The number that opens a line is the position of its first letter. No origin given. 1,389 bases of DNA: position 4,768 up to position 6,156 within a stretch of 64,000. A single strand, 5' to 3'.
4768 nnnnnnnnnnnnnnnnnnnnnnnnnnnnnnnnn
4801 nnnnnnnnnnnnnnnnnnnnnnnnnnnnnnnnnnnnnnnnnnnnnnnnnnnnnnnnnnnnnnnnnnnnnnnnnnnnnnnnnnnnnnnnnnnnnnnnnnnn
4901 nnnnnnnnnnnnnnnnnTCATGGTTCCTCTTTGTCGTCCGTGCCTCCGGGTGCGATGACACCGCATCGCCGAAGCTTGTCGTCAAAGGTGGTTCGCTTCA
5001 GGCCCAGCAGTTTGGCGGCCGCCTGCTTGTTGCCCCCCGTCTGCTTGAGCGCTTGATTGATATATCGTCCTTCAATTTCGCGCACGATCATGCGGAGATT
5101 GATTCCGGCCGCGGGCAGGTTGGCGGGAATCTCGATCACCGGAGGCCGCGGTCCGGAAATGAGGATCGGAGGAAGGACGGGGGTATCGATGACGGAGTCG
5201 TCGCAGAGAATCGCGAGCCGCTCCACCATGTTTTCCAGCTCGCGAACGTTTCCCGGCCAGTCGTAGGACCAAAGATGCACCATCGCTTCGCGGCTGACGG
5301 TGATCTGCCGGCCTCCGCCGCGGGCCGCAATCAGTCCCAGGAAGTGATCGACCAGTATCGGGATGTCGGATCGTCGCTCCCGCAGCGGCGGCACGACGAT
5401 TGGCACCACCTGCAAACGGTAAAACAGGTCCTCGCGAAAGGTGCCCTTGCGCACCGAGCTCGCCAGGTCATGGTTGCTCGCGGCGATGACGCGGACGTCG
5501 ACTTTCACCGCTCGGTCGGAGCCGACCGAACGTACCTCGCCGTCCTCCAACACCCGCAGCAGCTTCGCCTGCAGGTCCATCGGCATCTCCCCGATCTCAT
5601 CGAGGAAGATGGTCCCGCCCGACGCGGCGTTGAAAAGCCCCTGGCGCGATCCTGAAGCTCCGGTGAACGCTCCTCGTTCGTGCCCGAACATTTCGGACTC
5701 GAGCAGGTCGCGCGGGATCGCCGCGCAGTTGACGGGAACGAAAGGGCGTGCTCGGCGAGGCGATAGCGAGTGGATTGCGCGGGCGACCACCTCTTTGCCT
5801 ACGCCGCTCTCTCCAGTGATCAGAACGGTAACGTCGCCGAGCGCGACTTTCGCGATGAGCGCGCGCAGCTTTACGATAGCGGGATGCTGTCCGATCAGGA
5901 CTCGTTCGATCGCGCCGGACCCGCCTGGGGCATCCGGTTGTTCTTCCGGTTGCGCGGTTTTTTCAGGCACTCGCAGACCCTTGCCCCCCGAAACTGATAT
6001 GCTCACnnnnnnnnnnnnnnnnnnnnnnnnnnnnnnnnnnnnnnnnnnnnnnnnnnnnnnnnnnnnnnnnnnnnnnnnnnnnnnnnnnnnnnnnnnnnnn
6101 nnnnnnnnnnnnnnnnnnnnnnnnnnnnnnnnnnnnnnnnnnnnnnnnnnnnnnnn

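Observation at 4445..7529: A sigma-54-driven operon encodes its own domain-less sigma-54 activator and a separate receiver protein, a 'split NtrC'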

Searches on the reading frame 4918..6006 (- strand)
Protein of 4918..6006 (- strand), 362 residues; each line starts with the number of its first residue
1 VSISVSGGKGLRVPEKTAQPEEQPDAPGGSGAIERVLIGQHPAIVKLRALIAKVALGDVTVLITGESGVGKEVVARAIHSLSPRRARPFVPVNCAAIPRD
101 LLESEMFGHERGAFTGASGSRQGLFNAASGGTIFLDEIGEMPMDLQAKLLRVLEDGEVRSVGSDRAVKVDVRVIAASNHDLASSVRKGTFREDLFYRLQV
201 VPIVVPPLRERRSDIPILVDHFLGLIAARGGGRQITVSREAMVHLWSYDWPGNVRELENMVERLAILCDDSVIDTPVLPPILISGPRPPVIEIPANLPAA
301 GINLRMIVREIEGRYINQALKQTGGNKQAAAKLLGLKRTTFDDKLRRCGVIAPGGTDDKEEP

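Call 3: search_protein_families(library=pfam, proteins=[window:4918-6006:-], max_evalue=0.01)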
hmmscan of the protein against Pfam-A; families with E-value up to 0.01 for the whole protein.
window:4918-6006:- (362 aa): 11 families
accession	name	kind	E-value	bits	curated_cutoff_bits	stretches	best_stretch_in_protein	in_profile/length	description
PF00158.32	Sigma54_activat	-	2.4e-71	239.3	20.2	1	37-203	1-167/168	Sigma-54 interaction domain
PF25601.1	AAA_lid_14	-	1.7e-24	85.9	27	1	209-283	1-75/87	AAA+ ATPase lid domain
PF14532.12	Sigma54_activ_2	-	5.1e-21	75.8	25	1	38-208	1-138/138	Sigma-54 interaction domain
PF02954.25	HTH_8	-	2.2e-12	47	22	1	308-347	2-41/42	Bacterial regulatory protein, Fis family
PF07728.20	AAA_5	-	1.1e-08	35.6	22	1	61-179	2-123/139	AAA domain (dynein-related subfamily)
PF07724.20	AAA_2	-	1.3e-06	29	27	1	60-183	5-129/166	AAA domain (Cdc48 subfamily)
PF01078.27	Mg_chelatase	-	5.5e-06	26.4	20.3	0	116-178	93-157/207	Magnesium chelatase, subunit ChlI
PF13191.12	AAA_16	-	0.00011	23.1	32.6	1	37-97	2-63/167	AAA ATPase domain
PF00004.35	AAA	-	0.00033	21.5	21.2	1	61-184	1-113/131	ATPase family associated with various cellular activities (AAA)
PF00493.29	MCM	-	0.0041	16.7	23.3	0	56-179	55-173/224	MCM P-loop domain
PF07726.17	AAA_3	-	0.0043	17.4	27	1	61-178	2-111/131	ATPase family associated with various cellular activities (AAA)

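Call 4: search_protein_families(library=ncbifam, proteins=[window:4918-6006:-], max_evalue=0.01)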
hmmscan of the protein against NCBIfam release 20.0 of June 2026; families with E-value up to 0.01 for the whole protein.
window:4918-6006:- (362 aa): 33 families (the best 25 are shown)
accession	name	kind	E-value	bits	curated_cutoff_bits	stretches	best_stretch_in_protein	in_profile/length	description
TIGR01818.1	ntrC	equivalog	1.4e-108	363.7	558.6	1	31-346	130-461/463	nitrogen regulation protein NR(I)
NF041552.1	TF_PrdR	equivalog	6e-107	358.3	795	1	37-346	269-574/577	sigma-54 dependent transcriptional regulator PrdR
TIGR01817.1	nifA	equivalog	3.2e-106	356.2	528.85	1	23-275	184-435/534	nif-specific transcriptional activator NifA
NF003451.0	PRK05022.1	equivalog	4.5e-104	349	476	1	33-349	188-509/512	nitric oxide reductase transcriptional regulator NorR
NF008469.0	PRK11361.1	equivalog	2.9e-99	332.9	714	1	38-350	146-456/461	acetoacetate metabolism transcriptional regulator AtoC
NF038308.1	RNA_repair_RtcR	equivalog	4.2e-97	326.2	650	1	37-346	182-514/530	RNA repair transcriptional activator RtcR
TIGR02329.1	propionate_PrpR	equivalog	3.4e-93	313.1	499.2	1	37-345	214-524/526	propionate catabolism operon regulatory protein PrpR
TIGR02915.1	PEP_resp_reg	equivalog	1.7e-92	310.6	502.6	1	34-349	138-443/445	PEP-CTERM-box response regulator transcription factor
NF050807.1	TransRegFlbDCaul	equivalog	6.1e-91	305.5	750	1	35-347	118-437/454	sigma-54-dependent transcriptional regulator FlbD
NF011953.0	PRK15424.1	equivalog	1.6e-86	291.1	703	1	37-347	221-533/538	propionate catabolism operon regulatory protein PrpR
NF007689.0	PRK10365.1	equivalog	3.3e-86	289.8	760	1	33-347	137-441/441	sigma-54-dependent response regulator transcription factor ZraR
NF041906.1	V4R_TF_MobR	exception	1.3e-85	288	999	1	38-347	235-543/544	phenol degradation transcriptional regulator MobR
NF008176.1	PRK10923.1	equivalog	2.6e-85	286.8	620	2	36-275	139-378/469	nitrogen regulation protein NR(I)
NF011958.0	PRK15429.1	equivalog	1.6e-84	284.8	830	1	37-350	381-686/692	formate hydrogenlyase transcriptional activator FlhA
NF051870.1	NAssimRespRegNtrX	equivalog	2.2e-84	283.9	600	1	34-350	138-452/452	nitrogen assimilation response regulator NtrX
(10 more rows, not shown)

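Call 38: search_protein_representatives(protein=window:4918-6006:-)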
Query: 362 residues. Proteins with E-value up to 0.001 (for the whole library): 205964; up to 1e-10: 158894; up to 1e-30: 90989. The best 150 are listed.
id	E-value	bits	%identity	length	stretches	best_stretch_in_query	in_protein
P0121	9.8e-155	531.6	47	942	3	38-274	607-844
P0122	4.3e-141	486.7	70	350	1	33-355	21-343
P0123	1.3e-139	481.9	42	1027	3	37-273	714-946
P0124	3.5e-135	467.3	51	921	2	37-354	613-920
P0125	3.0e-134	464.2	46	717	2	34-279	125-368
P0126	1.7e-128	445.3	46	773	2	5-275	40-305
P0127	2.7e-124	431.5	46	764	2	28-292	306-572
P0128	4.0e-124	430.9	47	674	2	36-274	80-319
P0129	5.4e-124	430.5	47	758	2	35-274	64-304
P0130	2.5e-120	418.4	47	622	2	35-285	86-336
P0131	1.6e-117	409.2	49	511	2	36-284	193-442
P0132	4.1e-117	407.9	75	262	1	32-279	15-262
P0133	6.1e-117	407.3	44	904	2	21-269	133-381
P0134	2.7e-116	405.2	42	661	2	36-274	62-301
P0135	7.0e-114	397.2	45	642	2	37-274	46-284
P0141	1.8e-104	366.3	56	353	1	37-348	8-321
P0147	7.2e-95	334.7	53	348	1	34-348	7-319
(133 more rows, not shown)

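Call 52: find_homologous_proteins(query=P0141, max_evalue=1e-60)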
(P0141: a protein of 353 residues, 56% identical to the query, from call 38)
Query P0141 (353 aa): 7950 proteins with E <= 1e-60 among 8000 candidates; the best 120 are listed.
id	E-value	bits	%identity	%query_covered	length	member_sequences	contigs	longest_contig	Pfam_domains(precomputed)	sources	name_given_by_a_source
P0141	1.3e-228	776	100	100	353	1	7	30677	PF00158.33,PF25601.2,PF02954.26,PF14532.13,PF07728.21,PF01078.28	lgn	-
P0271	6.1e-201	685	91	100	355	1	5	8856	PF00158.33,PF25601.2,PF02954.26,PF14532.13,PF07728.21,PF01078.28,PF13191.13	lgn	-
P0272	6.5e-174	596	77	100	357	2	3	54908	PF00158.33,PF25601.2,PF02954.26,PF14532.13,PF07728.21,PF01078.28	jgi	-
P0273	7.8e-170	583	76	99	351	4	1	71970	PF00158.33,PF25601.2,PF02954.26,PF14532.13,PF07728.21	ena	-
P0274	8.6e-165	566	75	98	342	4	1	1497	PF00158.33,PF25601.2,PF02954.26,PF14532.13,PF07728.21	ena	-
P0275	2.0e-164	565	74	100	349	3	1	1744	PF00158.33,PF25601.2,PF02954.26,PF14532.13,PF07728.21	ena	-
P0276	2.0e-154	532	70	98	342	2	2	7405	PF00158.33,PF25601.2,PF02954.26,PF00004.36,PF14532.13,PF07728.21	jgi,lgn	jgi:transcriptional regulator with GAF, ATPase, and Fis domain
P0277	1.3e-153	529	72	96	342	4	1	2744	PF00158.33,PF25601.2,PF02954.26,PF14532.13,PF07728.21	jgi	-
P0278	4.1e-153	528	72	96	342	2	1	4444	PF00158.33,PF25601.2,PF02954.26,PF14532.13,PF07728.21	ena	-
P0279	4.7e-153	528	71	96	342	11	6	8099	PF00158.33,PF25601.2,PF02954.26,PF14532.13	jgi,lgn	jgi:transcriptional regulator with PAS, ATPase and Fis domain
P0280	5.3e-153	527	69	99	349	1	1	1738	PF00158.33,PF25601.2,PF02954.26,PF00004.36,PF14532.13,PF07728.21,PF01078.28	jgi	jgi:transcriptional regulator with GAF, ATPase, and Fis domain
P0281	1.2e-152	526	70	98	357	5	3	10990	PF00158.33,PF25601.2,PF02954.26,PF00004.36,PF14532.13,PF07728.21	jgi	jgi:transcriptional regulator with GAF, ATPase, and Fis domain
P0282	1.4e-152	526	70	98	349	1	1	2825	PF00158.33,PF25601.2,PF02954.26,PF00004.36,PF14532.13,PF07728.21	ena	-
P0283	1.4e-152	526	70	100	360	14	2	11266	PF00158.33,PF25601.2,PF02954.26,PF14532.13,PF07728.21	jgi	jgi:sigma-54 dependent transcriptional regulator, flagellar regulatory protein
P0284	1.4e-152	526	69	99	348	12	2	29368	PF00158.33,PF25601.2,PF02954.26,PF14532.13,PF07728.21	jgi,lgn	jgi:transcriptional regulator with GAF, ATPase, and Fis domain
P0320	1.5e-148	513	67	100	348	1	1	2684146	PF00158.33,PF25601.2,PF02954.26,PF14532.13,PF07728.21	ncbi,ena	-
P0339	2.5e-147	509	68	97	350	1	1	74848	PF00158.33,PF25601.2,PF02954.26,PF14532.13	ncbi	ncbi:MAG: sigma-54 interaction domain-containing protein [Alphaproteobacteria bacterium]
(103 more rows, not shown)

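Call 53: find_encoding_contigs(protein=P0320, flank=5000, max_places=2)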
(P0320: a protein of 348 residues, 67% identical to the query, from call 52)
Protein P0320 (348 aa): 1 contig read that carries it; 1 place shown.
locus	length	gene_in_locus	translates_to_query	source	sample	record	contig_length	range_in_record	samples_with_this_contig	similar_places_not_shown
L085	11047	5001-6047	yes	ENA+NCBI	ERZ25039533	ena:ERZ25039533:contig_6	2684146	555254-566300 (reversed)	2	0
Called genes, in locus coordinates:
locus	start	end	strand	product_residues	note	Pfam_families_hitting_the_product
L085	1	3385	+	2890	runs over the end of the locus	-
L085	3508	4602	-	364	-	PF00158:Sigma54_activat, PF14532:Sigma54_activ_2, PF01078:Mg_chelatase (faint), PF07728:AAA_5, PF25601:AAA_lid_14, PF02954:HTH_8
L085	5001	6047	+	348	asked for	PF00158:Sigma54_activat, PF14532:Sigma54_activ_2, PF07728:AAA_5 (weak), PF25601:AAA_lid_14, PF02954:HTH_8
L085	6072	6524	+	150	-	PF00072:Response_reg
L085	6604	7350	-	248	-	PF00106:adh_short, PF08659:KR, PF13561:adh_short_C2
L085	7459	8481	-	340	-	PF09084:NMT1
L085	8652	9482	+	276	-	PF00037:Fer4 (weak), PF12838:Fer4_7 (weak)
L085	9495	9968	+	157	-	-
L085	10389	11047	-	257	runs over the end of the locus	PF00691:OmpA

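Call 54: find_encoding_contigs(protein=P0141, flank=5000, max_places=2)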
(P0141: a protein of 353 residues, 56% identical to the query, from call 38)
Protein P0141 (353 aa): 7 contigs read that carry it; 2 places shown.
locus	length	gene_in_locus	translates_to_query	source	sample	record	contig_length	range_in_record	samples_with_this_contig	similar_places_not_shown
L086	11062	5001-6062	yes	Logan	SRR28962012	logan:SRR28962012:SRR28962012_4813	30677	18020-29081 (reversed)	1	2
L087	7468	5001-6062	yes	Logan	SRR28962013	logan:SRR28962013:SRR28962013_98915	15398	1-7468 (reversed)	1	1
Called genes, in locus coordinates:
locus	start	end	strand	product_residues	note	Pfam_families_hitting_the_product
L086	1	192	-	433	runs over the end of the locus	PF00083:Sugar_tr, PF07690:MFS_1, PF00083:Sugar_tr (weak), PF07690:MFS_1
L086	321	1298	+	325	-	PF04280:Tim44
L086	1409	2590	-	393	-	PF04909:Amidohydro_2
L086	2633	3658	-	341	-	-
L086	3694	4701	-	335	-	PF13379:NMT1_2 (faint), PF09084:NMT1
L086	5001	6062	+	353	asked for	PF00158:Sigma54_activat, PF01078:Mg_chelatase (faint), PF14532:Sigma54_activ_2, PF07728:AAA_5 (weak), PF25601:AAA_lid_14, PF02954:HTH_8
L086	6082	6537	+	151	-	PF00072:Response_reg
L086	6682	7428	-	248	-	PF00106:adh_short, PF08659:KR, PF13561:adh_short_C2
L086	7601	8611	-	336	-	PF13379:NMT1_2 (weak), PF09084:NMT1, PF12974:Phosphonate-bd (weak)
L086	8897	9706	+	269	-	PF00037:Fer4 (weak), PF12838:Fer4_7 (weak)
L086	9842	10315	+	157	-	-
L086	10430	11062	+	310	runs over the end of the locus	PF13379:NMT1_2 (faint), PF09084:NMT1, PF12974:Phosphonate-bd (weak)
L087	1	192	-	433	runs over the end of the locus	PF00083:Sugar_tr, PF07690:MFS_1, PF00083:Sugar_tr (weak), PF07690:MFS_1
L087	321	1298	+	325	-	PF04280:Tim44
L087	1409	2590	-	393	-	PF04909:Amidohydro_2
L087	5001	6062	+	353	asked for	PF00158:Sigma54_activat, PF01078:Mg_chelatase (faint), PF14532:Sigma54_activ_2, PF07728:AAA_5 (weak), PF25601:AAA_lid_14, PF02954:HTH_8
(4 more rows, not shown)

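Call 55: find_encoding_contigs(protein=P0339, flank=5000, max_places=2)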
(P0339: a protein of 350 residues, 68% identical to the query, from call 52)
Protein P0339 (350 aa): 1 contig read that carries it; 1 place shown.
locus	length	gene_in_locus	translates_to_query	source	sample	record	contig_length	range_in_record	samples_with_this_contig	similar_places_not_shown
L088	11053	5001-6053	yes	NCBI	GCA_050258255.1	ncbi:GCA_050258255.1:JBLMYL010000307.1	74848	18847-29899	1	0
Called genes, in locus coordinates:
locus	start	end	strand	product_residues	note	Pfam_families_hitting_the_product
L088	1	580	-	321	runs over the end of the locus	PF04542:Sigma70_r2, PF04539:Sigma70_r3 (faint), PF04545:Sigma70_r4, PF08281:Sigma70_r4_2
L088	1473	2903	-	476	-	PF08668:HDOD, PF01966:HD, PF00072:Response_reg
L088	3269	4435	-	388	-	PF00158:Sigma54_activat, PF14532:Sigma54_activ_2, PF01078:Mg_chelatase (faint), PF07728:AAA_5, PF25601:AAA_lid_14, PF02954:HTH_8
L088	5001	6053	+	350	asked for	PF00158:Sigma54_activat, PF14532:Sigma54_activ_2, PF25601:AAA_lid_14, PF02954:HTH_8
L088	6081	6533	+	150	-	PF00072:Response_reg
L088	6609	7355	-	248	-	PF00106:adh_short, PF08659:KR, PF13561:adh_short_C2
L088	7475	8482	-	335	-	PF13379:NMT1_2 (weak), PF09084:NMT1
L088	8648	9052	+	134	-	PF00903:Glyoxalase, PF13669:Glyoxalase_4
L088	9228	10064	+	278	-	PF00037:Fer4 (weak), PF12838:Fer4_7 (weak)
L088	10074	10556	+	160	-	-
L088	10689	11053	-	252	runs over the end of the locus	PF23991:DUF7310 (faint), PF00691:OmpA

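Call 67: search_protein_families(library=pfam, proteins=[L085:3508-4602:-], max_evalue=0.001)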
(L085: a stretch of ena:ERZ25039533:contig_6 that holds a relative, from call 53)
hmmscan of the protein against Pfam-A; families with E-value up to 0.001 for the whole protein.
L085:3508-4602:- (364 aa): 8 families
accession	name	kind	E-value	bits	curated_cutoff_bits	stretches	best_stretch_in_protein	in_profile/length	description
PF00158.32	Sigma54_activat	-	4.3e-72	241.7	20.2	1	21-187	1-167/168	Sigma-54 interaction domain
PF25601.1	AAA_lid_14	-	2e-24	85.7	27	1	193-276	1-84/87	AAA+ ATPase lid domain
PF14532.12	Sigma54_activ_2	-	1.8e-21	77.2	25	1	22-192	1-138/138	Sigma-54 interaction domain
PF02954.25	HTH_8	-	3.1e-12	46.4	22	1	293-332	2-41/42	Bacterial regulatory protein, Fis family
PF07728.20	AAA_5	-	6.2e-09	36.4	22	1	45-163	2-123/139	AAA domain (dynein-related subfamily)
PF01078.27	Mg_chelatase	-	1.4e-05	25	20.3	0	100-136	93-129/207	Magnesium chelatase, subunit ChlI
PF13191.12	AAA_16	-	0.0006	20.8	32.6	0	21-138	2-121/167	AAA ATPase domain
PF00004.35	AAA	-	0.00068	20.5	21.2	0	45-168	1-117/131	ATPase family associated with various cellular activities (AAA)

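Call 70: find_homologous_proteins(query=P0147, max_evalue=1e-80)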
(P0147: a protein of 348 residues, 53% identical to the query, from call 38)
Query P0147 (348 aa): 700 proteins with E <= 1e-80 among 8000 candidates; the best 120 are listed.
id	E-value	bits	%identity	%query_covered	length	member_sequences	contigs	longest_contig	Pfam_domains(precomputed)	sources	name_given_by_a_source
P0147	1.9e-226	769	100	100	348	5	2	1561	PF00158.33,PF25601.2,PF02954.26,PF14532.13,PF07728.21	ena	-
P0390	3.7e-198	676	90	98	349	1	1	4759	PF00158.33,PF25601.2,PF02954.26,PF14532.13,PF07728.21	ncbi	-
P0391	2.7e-168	578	78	97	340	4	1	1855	PF00158.33,PF25601.2,PF02954.26,PF14532.13,PF07728.21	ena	-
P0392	9.5e-127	441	63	93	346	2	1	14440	PF00158.33,PF25601.2,PF02954.26,PF00004.36,PF14532.13,PF07728.21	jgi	jgi:transcriptional regulator with PAS, ATPase and Fis domain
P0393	9.5e-126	438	63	91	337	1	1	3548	PF00158.33,PF25601.2,PF02954.26,PF00004.36,PF14532.13,PF07728.21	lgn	-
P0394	1.3e-125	437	65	89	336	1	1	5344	PF00158.33,PF25601.2,PF02954.26,PF14532.13,PF07728.21,PF13191.13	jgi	-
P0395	1.5e-125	437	66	89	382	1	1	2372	PF00158.33,PF25601.2,PF02954.26,PF00004.36,PF14532.13,PF07728.21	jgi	jgi:transcriptional regulator with GAF, ATPase, and Fis domain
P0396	2.7e-125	436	66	89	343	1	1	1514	PF00158.33,PF25601.2,PF02954.26,PF14532.13,PF07728.21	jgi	jgi:two-component system response regulator AtoC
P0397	9.7e-125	434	62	92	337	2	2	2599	PF00158.33,PF25601.2,PF02954.26,PF00004.36,PF14532.13,PF07728.21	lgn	-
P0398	1.7e-124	434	62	91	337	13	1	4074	PF00158.33,PF25601.2,PF02954.26,PF00004.36,PF14532.13,PF07728.21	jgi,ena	-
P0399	1.7e-124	434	54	91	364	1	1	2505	PF00158.33,PF25601.2,PF02954.26,PF14532.13,PF07728.21,PF13191.13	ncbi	-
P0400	4.1e-124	432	62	91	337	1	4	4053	PF00158.33,PF25601.2,PF02954.26,PF00004.36,PF14532.13,PF07728.21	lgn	-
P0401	4.1e-124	432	65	89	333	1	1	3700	PF00158.33,PF25601.2,PF02954.26,PF14532.13,PF07728.21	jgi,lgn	jgi:transcriptional regulator with PAS, ATPase and Fis domain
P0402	6.8e-124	432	61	94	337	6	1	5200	PF00158.33,PF25601.2,PF02954.26,PF00004.36,PF14532.13,PF07728.21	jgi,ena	-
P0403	7.5e-124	432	66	89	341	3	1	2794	PF00158.33,PF25601.2,PF02954.26,PF14532.13,PF07728.21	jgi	jgi:transcriptional regulator with PAS, ATPase and Fis domain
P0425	3.6e-122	426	63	92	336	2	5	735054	PF00158.33,PF25601.2,PF02954.26,PF00493.30,PF14532.13,PF07728.21,PF13191.13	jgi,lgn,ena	jgi:transcriptional regulator with GAF, ATPase, and Fis domain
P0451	1.7e-119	417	62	92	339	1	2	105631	PF00158.33,PF25601.2,PF02954.26,PF00004.36,PF14532.13,PF07728.21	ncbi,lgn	ncbi:MAG: sigma-54 interaction domain-containing protein [Candidatus Binatia bacterium]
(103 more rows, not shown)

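Call 71: find_encoding_contigs(protein=P0425, flank=4000, max_places=2)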
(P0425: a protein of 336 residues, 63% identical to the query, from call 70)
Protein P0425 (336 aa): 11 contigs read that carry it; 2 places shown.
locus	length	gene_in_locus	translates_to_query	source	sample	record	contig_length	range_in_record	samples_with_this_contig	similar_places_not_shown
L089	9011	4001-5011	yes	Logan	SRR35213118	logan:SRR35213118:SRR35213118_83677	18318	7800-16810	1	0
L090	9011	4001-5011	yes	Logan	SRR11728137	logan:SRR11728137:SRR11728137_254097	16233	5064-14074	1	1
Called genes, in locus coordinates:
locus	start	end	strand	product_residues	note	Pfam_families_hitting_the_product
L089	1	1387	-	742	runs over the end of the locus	PF00072:Response_reg, PF00437:T2SSE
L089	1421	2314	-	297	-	PF04542:Sigma70_r2, PF04539:Sigma70_r3, PF08281:Sigma70_r4_2, PF04545:Sigma70_r4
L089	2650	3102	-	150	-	PF00072:Response_reg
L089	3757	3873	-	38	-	-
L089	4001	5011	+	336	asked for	PF00158:Sigma54_activat, PF13191:AAA_16 (weak), PF14532:Sigma54_activ_2, PF00493:MCM (faint), PF07728:AAA_5 (weak), PF25601:AAA_lid_14, PF02954:HTH_8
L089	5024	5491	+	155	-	PF00072:Response_reg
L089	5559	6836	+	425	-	PF01409:tRNA-synt_2d (faint), PF13393:tRNA-synt_His, PF00152:tRNA-synt_2 (faint), PF00587:tRNA-synt_2b, PF03129:HGTP_anticodon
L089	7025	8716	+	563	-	PF01336:tRNA_anti-codon, PF00152:tRNA-synt_2, PF02938:GAD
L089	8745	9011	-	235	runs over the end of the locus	PF13580:SIS_2 (faint), PF01380:SIS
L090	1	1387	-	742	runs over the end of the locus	PF00072:Response_reg, PF00437:T2SSE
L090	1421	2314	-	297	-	PF04542:Sigma70_r2, PF04539:Sigma70_r3, PF08281:Sigma70_r4_2, PF04545:Sigma70_r4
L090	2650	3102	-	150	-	PF00072:Response_reg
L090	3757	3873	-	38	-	-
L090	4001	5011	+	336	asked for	PF00158:Sigma54_activat, PF13191:AAA_16 (weak), PF14532:Sigma54_activ_2, PF00493:MCM (faint), PF07728:AAA_5 (weak), PF25601:AAA_lid_14, PF02954:HTH_8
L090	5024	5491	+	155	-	PF00072:Response_reg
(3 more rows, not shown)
